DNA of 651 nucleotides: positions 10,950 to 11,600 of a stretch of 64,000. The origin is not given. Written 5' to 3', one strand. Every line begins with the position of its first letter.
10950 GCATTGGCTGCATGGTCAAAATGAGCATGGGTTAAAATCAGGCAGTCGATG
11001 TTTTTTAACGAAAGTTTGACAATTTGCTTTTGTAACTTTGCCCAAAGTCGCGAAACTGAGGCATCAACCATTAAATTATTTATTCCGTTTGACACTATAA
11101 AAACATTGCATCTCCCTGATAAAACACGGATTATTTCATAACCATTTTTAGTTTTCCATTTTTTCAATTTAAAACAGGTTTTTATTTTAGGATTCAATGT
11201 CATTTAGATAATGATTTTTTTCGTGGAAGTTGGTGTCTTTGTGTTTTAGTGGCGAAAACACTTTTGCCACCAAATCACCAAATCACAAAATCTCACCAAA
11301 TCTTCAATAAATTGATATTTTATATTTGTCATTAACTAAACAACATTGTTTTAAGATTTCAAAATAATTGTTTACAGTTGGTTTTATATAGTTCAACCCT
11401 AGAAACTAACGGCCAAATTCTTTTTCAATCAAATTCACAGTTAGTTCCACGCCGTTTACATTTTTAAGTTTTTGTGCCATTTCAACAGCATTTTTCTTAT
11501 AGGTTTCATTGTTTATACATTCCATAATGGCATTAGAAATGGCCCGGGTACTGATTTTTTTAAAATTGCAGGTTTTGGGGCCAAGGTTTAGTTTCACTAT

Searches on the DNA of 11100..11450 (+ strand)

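Call 42: search_rna_families(source=window, start=11100, end=11450, threshold=evalue, max_evalue=10)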
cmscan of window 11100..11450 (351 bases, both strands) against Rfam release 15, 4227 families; matches with E-value up to 10: 4.
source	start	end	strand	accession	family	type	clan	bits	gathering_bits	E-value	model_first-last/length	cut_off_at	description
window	11332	11408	-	RF00532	snoMe18S-Um1356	Gene; snRNA; snoRNA; CD-box;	CL00054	19.2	50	2.9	1-86/86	no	Small nucleolar RNA Me18S-Um1356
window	11228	11338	-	RF01572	DdR4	Gene; snRNA; snoRNA; CD-box;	-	16.1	70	6.6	1-106/106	no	Dictyostelium snoRNA DdR4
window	11209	11306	-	RF04120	MIR5998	Gene; miRNA;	-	16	180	0.46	1-173/173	no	MIR5998 microRNA precursor family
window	11219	11298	-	RF04127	MIR8007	Gene; miRNA;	-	13.4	195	4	1-226/226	no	MIR8007 microRNA precursor family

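Call 52: search_dna_similar(query=window:11185-11358:+, collection=plasmids, mode=distant, max_evalue=0.01, max_rows=20)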
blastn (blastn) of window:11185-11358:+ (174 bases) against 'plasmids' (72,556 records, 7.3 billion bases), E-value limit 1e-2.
No match.
